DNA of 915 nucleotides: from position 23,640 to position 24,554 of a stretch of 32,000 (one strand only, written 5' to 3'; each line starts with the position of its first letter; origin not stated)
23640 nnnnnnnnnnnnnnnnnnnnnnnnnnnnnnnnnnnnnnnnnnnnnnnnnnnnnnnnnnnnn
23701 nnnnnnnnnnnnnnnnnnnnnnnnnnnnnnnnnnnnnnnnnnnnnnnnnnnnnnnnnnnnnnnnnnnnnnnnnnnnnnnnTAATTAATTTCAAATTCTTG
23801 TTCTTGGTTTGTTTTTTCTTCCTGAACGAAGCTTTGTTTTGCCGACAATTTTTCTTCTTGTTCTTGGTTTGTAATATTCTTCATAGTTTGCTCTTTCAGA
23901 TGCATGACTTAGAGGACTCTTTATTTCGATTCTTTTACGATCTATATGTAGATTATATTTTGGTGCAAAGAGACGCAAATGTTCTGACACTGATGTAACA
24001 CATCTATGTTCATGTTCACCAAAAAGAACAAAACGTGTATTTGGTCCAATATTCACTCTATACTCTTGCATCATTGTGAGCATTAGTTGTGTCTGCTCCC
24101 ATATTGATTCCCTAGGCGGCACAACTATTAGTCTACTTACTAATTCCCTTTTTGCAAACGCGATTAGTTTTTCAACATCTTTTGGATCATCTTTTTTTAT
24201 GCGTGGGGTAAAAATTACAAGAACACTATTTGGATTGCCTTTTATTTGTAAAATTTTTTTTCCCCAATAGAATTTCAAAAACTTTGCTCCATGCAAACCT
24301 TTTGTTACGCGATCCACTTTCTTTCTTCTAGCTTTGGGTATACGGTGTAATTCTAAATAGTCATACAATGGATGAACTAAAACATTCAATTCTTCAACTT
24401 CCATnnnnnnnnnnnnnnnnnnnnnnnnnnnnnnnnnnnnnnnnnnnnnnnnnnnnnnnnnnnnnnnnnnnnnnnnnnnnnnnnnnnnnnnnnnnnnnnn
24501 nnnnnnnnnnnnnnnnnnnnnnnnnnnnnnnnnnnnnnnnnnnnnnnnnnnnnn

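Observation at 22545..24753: Tandem array of four diverged paralogs of an unrecognised family (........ head, FGE[HY]xxxCV core, polybasic tail) embedded in the UDP-GlcNAc operon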

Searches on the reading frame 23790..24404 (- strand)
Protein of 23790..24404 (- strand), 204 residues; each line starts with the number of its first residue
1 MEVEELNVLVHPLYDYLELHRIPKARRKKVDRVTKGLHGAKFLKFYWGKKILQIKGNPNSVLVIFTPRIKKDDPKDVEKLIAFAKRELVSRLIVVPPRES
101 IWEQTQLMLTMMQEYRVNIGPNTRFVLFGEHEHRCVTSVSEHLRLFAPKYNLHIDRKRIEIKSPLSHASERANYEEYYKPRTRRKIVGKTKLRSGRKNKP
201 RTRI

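Call 4: search_protein_families(library=pfam, proteins=[window:23790-24404:-], max_evalue=10)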
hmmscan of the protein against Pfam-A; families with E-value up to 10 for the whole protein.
window:23790-24404:- (204 aa): 0 families

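Call 5: search_protein_families(library=ncbifam, proteins=[window:23790-24404:-], max_evalue=10)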
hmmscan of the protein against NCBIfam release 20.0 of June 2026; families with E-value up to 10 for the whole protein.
window:23790-24404:- (204 aa): 0 families

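Call 9: find_homologous_proteins(query=window:23790-24404:-, max_evalue=0.001)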
Query window:23790-24404:- (204 aa): 1 proteins with E <= 0.001 among 57 candidates.
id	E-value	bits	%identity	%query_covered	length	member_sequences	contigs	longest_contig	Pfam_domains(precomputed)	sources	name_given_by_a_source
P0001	6.8e-131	452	100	100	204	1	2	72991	-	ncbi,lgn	-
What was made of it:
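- Tried and rejected: A k-mer-indexed homology search with P3 found only P3 itself (call 9).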

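Call 11: find_encoding_contigs(protein=P0001, flank=10000, max_places=4)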
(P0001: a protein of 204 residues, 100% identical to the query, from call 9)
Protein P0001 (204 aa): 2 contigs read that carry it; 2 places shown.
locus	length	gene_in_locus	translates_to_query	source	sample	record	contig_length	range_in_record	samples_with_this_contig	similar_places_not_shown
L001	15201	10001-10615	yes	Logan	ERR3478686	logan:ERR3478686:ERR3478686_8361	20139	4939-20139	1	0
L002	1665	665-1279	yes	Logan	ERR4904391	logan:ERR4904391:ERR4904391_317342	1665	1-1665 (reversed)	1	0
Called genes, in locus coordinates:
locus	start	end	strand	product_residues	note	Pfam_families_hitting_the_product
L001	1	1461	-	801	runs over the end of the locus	PF05362:Lon_C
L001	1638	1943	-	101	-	PF00428:Ribosomal_60s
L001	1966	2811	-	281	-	PF00466:Ribosomal_L10, PF17777:RL10P_insert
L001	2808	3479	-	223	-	PF00687:Ribosomal_L1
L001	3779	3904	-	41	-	-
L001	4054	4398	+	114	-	PF11974:bMG3 (weak), PF13620:CarboxypepD_reg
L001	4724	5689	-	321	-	PF12840:HTH_20 (weak), PF05124:S_layer_C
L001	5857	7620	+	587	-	PF13230:GATase_4 (weak), PF13522:GATase_6, PF13537:GATase_7, PF13580:SIS_2 (faint), PF01380:SIS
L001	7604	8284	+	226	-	PF00702:Hydrolase, PF13419:HAD_2, PF13242:Hydrolase_like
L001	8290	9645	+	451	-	PF02878:PGM_PMM_I, PF02879:PGM_PMM_II, PF02880:PGM_PMM_III, PF00408:PGM_PMM_IV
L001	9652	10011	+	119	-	-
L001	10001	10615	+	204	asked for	-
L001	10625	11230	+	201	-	-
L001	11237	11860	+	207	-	-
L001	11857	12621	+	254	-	PF00459:Inositol_P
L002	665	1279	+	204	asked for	-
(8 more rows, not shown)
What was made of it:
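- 23790..24404 (-): P3, intact family member (204 aa); this is the protein that was modelled. The public gene call is identical (P0001, calls 9 and 11).
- Checked: 18-nt P3-P2 gap (9 nt if the upstream ATG at 23780 is used, as the public gene call does, call 11)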

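Call 14: search_solved_structures(query=A2, max_evalue=10, show_alignments=2)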
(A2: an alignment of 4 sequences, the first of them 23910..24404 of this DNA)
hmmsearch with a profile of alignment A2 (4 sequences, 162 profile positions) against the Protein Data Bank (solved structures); distinct sequences matched with E-value up to 10: 5.
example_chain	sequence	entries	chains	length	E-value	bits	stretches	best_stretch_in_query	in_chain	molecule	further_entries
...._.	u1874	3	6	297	0.028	17.4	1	21-136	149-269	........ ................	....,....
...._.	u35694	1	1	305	0.054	16.5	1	16-106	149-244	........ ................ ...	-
2h8k_A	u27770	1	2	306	0.07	16.1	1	16-106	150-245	SULT1C3 splice variant d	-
2z5f_A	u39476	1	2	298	0.17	14.8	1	34-95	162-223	Sulfotransferase family cytosolic 1B member 1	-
3ckl_A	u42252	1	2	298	0.25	14.3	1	35-95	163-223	Sulfotransferase family cytosolic 1B member 1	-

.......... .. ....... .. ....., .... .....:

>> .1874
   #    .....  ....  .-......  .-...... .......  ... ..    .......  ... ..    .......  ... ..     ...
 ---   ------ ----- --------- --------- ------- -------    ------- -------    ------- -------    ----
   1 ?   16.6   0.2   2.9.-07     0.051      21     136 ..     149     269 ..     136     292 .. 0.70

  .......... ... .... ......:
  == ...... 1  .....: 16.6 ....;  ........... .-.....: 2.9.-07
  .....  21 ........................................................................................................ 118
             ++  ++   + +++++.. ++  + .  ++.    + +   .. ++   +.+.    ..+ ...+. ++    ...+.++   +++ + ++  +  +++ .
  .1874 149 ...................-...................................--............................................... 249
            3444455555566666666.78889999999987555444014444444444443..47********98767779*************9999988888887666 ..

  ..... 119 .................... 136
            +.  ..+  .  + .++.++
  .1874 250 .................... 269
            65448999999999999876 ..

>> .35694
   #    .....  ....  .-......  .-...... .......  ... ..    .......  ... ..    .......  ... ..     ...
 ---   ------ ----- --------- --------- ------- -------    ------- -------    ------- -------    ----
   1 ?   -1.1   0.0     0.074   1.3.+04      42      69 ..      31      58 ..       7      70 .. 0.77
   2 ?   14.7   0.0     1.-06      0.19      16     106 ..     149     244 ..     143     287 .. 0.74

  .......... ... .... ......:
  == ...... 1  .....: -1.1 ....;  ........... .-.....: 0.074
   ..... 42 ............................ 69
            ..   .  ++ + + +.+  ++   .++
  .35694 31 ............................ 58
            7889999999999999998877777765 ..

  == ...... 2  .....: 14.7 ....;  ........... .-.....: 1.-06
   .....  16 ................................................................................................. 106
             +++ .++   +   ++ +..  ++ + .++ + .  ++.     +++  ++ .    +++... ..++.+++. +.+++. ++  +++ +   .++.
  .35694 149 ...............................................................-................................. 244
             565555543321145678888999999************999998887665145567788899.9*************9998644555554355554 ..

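Call 18: predict_structure(alignment_id=A2)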
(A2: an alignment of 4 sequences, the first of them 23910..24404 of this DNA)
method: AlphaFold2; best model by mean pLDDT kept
length: 165 residues; sequences in the alignment: 4
mean_pLDDT: 76.5   pTM: 0.76
mean pLDDT of the five models: 76.5, 74.9, 74.2, 69.9, 68.1
residues with pLDDT >= 90: 41; 70-90: 67; 50-70: 49; < 50: 8
segments of 3 or more residues with pLDDT < 50: 31-37
pLDDT, mean of each block of 10 residues (from residue 1): 89 60 54 48 73 92 83 69 91 90 90 88 83 76 83 66 57
secondary structure, 60 per line:
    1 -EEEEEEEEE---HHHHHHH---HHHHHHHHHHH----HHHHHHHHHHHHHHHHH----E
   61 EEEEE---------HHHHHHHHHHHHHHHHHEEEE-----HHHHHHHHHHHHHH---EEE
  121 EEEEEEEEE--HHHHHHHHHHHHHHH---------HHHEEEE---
elements in order: E2-10 H14-20 H24-34 H39-55 E60-65 H75-91 E92-95 H101-114 E118-129 H132-146 E159-162

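Call 20: search_protein_representatives(alignment_id=A2)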
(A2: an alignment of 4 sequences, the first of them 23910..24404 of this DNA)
Query: 4 sequences, 162 profile positions. Proteins with E-value up to 0.001 (for the whole library): 87; up to 1e-10: 8; up to 1e-30: 3. The best 87 are listed.
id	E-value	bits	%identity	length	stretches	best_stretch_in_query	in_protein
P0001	6.1e-74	263.5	-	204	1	1-162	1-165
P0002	5.8e-70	250.5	-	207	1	1-160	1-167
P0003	1.3e-62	226.6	-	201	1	1-162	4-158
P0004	1.4e-17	80.1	-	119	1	1-62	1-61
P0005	1.6e-12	63.8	-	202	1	2-155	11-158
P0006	5.4e-12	62.0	-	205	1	3-156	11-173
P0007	2.5e-11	59.8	-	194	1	4-160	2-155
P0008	3.3e-11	59.5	-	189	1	36-154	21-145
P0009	1.3e-10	57.5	-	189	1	3-144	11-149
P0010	2.7e-10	56.5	-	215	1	3-150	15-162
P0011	5.7e-10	55.5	-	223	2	38-101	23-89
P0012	9.1e-10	54.8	-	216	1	34-159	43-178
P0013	9.4e-10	54.8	-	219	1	3-156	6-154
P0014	3.5e-09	52.9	-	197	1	6-156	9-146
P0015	8.1e-09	51.7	-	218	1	3-146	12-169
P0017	4.1e-08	49.4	-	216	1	1-146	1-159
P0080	4.7e-04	36.2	-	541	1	44-151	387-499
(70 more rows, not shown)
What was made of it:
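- Family size: 87 hits at E<=1e-3 among 1.84 billion cluster representatives, nearly all 135-282 aa (call 20). The family has at least 83 other clusters with the same architecture (call 20).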

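Call 22: fold_search(model_id=the predicted structure, library=pdb)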
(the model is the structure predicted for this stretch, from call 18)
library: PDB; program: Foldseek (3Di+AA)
matches with E <= 10: 1279; with E <= 0.001: 0
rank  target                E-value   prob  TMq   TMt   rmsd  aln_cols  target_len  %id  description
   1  2qtl                  5.5e-03  0.98  0.48  0.21   9.5       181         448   13  Crystal Structure of the FAD-containing FNR-like Module of Human Methionine Synthase Reductase (released 2007-11-13)
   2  2eix_A                7.6e-03  0.97  0.43  0.31   7.1       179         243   13  The Structure of Physarum polycephalum cytochrome b5 reductase (released 2007-04-17)
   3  2a7x                  8.1e-03  0.63  0.35  0.23  14.5       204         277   14  Crystal Structure of A Pantothenate synthetase complexed with AMP (released 2006-02-21)
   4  3qfr_B                8.7e-03  0.96  0.44  0.16   6.3       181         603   10  Crystal Structure of Human NADPH-Cytochrome P450 Reductase (R457H Mutant) (released 2011-08-03)
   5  5fa6_A                1.1e-02  0.93  0.44  0.16   6.3       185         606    9  wild type human CYPOR (released 2016-08-17)
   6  3qfc_B                1.1e-02  0.94  0.45  0.16   6.0       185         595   10  Crystal Structure of Human NADPH-Cytochrome P450 (V492E mutant) (released 2011-08-03)
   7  4efk_A                1.4e-02  0.66  0.36  0.24  15.0       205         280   15  Pantothenate synthetase in complex with N,N-DIMETHYLTHIOPHENE-3-SULFONAMIDE (released 2013-03-13)
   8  3qfs                  1.8e-02  0.87  0.43  0.21   6.0       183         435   10  Crystal Structure of NADPH-Cytochrome P450 Reductase (FAD/NADPH domain) (released 2011-08-17)
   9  4muf_A                2.1e-02  0.66  0.35  0.24   7.6       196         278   10  Crystal structure of pantothenate synthetase in complex with 2-(2-(4-tert-butylphenylsulfonylcarbamoyl)-5-methoxy-1H-i (released 2014-08-27)
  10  2qtz                  2.3e-02  0.92  0.47  0.21   9.6       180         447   13  Crystal Structure of the NADP+-bound FAD-containing FNR-like Module of Human Methionine Synthase Reductase (released 2007-11-13)
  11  3qft                  2.4e-02  0.84  0.43  0.21   6.0       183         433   10  Crystal Structure of NADPH-Cytochrome P450 Reductase (FAD/NADPH domain and R457H Mutant) (released 2011-08-17)
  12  5gxu_B                2.4e-02  0.77  0.40  0.20  10.3       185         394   12  Cystal structure of Arabidopsis ATR2 (released 2017-01-25)
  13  4dql_A                2.9e-02  0.80  0.43  0.23   6.4       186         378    9  Crystal structure of the FAD binding domain of cytochrome P450 BM3 in complex with NADP+ (released 2012-03-07)
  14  6e5y                  2.9e-02  0.80  0.41  0.19   5.5       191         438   10  1.50 Angstrom Resolution Crystal Structure of Argininosuccinate Synthase from Bordetella pertussis in Complex with AMP. (released 2018-08-01)
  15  7zve_E                3.1e-02  0.89  0.40  0.15   8.5       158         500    9  K403 acetylated glucose-6-phosphate dehydrogenase (G6PD) (released 2023-08-23)
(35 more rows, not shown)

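Call 25: search_protein_families(library=pfam, alignment_id=A3, max_evalue=0.01)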
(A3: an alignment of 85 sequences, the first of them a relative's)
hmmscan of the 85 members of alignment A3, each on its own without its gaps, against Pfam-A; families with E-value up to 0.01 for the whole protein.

A. member 1, P0001 (204 aa): 0 families

B. families by the number of members that match (of 85 scanned): 3 families
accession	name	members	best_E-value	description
PF12469.13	Cmr2_N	1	0.00057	CRISPR-associated protein Cmr2, N-terminal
PF03281.20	Mab-21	1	0.00079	Mab-21 protein nucleotidyltransferase domain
PF03974.18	Ecotin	1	0.0099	Ecotin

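Call 26: find_homologous_proteins(query=A3, max_evalue=0.001)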
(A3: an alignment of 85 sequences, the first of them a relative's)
Query A3 (85 sequences) (204 aa, profile of the alignment): 20 proteins with E <= 0.001 among 2511 candidates.
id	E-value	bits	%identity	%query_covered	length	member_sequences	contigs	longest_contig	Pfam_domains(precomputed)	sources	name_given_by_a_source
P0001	4.9e-32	129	100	100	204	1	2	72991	-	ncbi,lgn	-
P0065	1.4e-28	118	19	93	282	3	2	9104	-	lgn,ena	-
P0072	7.6e-27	112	23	76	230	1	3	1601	-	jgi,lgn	-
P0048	1.1e-25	108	22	65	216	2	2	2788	-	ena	-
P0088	5.8e-24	103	25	33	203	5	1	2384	-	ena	-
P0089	5.9e-23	100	22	64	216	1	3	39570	-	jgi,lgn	-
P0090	6.0e-23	100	23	68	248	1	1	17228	-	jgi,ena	-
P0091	1.0e-22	99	23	69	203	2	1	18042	-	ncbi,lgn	-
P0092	1.1e-22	99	25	65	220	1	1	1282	-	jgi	jgi:hypothetical protein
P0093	2.9e-22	97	22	66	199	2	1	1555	-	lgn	-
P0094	4.5e-22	97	25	45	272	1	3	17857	-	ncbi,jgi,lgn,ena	-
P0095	5.8e-22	96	23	69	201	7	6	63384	-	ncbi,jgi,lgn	jgi:hypothetical protein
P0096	1.4e-21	95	24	69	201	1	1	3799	-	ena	-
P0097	3.1e-21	94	22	69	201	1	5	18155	-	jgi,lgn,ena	-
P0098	3.1e-21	94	24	69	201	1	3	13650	-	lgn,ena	-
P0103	9.9e-16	76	33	22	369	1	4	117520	-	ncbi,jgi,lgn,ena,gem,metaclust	metaclust:\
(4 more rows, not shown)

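Call 27: find_encoding_contigs(protein=P0095, flank=8000, max_places=3)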
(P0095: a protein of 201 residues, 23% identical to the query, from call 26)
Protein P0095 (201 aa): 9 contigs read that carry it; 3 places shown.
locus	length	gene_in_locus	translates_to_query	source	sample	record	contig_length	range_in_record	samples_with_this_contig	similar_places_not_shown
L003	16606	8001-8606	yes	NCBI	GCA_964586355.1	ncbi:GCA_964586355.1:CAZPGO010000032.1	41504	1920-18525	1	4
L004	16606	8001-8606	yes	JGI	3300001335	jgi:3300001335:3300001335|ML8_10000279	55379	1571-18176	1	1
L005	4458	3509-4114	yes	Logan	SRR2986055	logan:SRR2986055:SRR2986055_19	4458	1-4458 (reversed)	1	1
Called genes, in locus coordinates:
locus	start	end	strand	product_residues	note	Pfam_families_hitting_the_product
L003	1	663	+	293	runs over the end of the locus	PF01656:CbiA, PF02374:ArsA_ATPase (weak), PF10609:ParA, PF13614:AAA_31 (weak), PF00037:Fer4 (weak), PF12837:Fer4_6 (weak), PF13237:Fer4_10, PF14697:Fer4_21, +6 more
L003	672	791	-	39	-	-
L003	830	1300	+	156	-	-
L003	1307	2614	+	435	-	-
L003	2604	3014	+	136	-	PF01597:GCV_H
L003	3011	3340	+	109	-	PF02627:CMD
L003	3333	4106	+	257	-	PF21948:LplA-B_cat, PF03099:BPL_LplA_LipB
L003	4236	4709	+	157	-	PF00011:HSP20, PF17886:ArsA_HSP20 (weak)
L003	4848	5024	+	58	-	PF13396:PLDc_N (weak)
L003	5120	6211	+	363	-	PF00579:tRNA-synt_1b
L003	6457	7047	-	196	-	-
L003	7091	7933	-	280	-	PF01784:DUF34_NIF3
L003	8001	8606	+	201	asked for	-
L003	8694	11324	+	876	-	PF00690:Cation_ATPase_N, PF00122:E1-E2_ATPase, PF00702:Hydrolase, PF13246:Cation_ATPase, PF00689:Cation_ATPase_C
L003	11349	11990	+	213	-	-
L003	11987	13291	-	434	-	PF00270:DEAD, PF04851:ResIII, PF13604:AAA_30 (weak), PF00271:Helicase_C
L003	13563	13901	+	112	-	-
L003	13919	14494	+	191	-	PF00254:FKBP_C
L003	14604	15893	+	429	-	PF02403:Seryl_tRNA_N, PF00587:tRNA-synt_2b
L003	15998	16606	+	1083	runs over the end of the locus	PF02463:SMC_N, PF13304:AAA_21 (weak), PF13476:AAA_23, PF13555:AAA_29 (weak)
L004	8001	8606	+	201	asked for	-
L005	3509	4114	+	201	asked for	-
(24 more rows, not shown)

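Call 28: find_encoding_contigs(protein=P0089, flank=8000, max_places=2)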
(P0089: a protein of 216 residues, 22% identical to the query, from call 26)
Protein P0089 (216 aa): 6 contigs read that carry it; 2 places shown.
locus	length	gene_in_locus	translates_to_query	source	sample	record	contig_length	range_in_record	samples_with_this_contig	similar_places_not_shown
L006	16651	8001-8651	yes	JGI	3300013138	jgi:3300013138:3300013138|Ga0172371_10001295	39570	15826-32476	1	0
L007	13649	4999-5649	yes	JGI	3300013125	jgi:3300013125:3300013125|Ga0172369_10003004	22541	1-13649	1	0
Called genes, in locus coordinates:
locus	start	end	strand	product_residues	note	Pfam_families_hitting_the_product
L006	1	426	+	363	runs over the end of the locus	PF01637:ATPase_2 (weak), PF13191:AAA_16 (weak), PF24883:NPHP3_N (faint), PF13401:AAA_22, PF00004:AAA, PF22703:Cdc6_lid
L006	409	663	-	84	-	-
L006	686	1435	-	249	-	PF00705:PCNA_N, PF04005:Hus1 (weak)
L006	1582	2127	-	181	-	PF00300:His_Phos_1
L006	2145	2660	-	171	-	PF13398:Peptidase_M50B (weak)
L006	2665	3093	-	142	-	-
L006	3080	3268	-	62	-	-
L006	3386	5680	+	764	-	PF02463:SMC_N, PF13476:AAA_23, PF13555:AAA_29 (weak), PF02463:SMC_N (weak), PF13304:AAA_21 (weak)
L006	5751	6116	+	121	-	-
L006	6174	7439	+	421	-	PF01896:DNA_primase_S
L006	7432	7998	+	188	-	PF05916:Sld5 (faint), PF22090:Gins51_C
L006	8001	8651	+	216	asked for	-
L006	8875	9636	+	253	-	PF00575:S1, PF07541:EIF_2_alpha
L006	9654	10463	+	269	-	PF09754:PAC2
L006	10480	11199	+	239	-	-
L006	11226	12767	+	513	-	PF01935:DUF87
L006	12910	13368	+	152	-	PF00156:Pribosyltran (weak)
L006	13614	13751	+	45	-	-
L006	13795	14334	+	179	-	PF03463:eRF1_1, PF03464:eRF1_2 (weak)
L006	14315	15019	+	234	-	PF03464:eRF1_2, PF03465:eRF1_3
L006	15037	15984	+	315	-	-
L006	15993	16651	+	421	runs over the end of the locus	PF01142:TruD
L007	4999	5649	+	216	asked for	-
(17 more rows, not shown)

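Call 29: find_encoding_contigs(protein=P0091, flank=8000, max_places=2)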
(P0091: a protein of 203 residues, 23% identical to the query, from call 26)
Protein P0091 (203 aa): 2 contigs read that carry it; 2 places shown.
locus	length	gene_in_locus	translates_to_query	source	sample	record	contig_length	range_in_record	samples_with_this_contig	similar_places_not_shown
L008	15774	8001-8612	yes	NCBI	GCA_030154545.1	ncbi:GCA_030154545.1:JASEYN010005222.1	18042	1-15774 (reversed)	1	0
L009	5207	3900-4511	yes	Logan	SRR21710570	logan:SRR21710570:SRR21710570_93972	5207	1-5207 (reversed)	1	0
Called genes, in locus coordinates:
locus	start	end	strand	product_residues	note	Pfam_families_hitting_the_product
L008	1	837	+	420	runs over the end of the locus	PF13173:AAA_14, PF13635:DUF4143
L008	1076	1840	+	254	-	PF06966:DUF1295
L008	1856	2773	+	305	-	PF11899:DUF3419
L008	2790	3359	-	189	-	PF00583:Acetyltransf_1, PF13673:Acetyltransf_10, PF13508:Acetyltransf_7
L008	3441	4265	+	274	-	-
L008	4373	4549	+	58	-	PF13396:PLDc_N (faint)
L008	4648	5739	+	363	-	PF00579:tRNA-synt_1b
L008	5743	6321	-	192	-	-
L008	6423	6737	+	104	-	-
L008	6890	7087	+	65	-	-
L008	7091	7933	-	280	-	PF01784:DUF34_NIF3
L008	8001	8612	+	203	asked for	-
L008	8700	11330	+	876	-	PF00690:Cation_ATPase_N, PF00122:E1-E2_ATPase, PF00702:Hydrolase, PF13246:Cation_ATPase, PF00689:Cation_ATPase_C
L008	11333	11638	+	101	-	-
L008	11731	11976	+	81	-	-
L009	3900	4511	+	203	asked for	-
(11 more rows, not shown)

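Call 32: find_related_loci(query=A2, collection=genome_contigs, flank=8000)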
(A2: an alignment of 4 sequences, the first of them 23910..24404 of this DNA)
Query A2 (165 aa) in genome_contigs; peptide patterns used: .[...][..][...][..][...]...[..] (x = any residue, [..] = any of these).
21 stretches matched a pattern, but none encodes a relative of the query by tblastn (E <= 1e-3).

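Call 37: find_related_loci(query=A5, collection=genome_contigs, flank=8000)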
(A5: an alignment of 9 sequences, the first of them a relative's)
Query A5 (201 aa) in genome_contigs; peptide patterns used: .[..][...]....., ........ (x = any residue, [..] = any of these).
65 stretches matched a pattern; 1 encode a relative of the query (tblastn E <= 1e-3); 1 distinct loci.
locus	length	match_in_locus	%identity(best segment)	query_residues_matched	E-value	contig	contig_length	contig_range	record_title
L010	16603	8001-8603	100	1-201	4e-133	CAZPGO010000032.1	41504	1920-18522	MAG TPA_asm: uncultured archaeon isolate SRP067234_co1_315 genome assembly, contig: k99_675846, whole genome shotgun seq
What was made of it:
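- Tried and rejected: One scan found nothing (call 32) and one found only an already known locus titled 'uncultured archaeon' (call 37).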
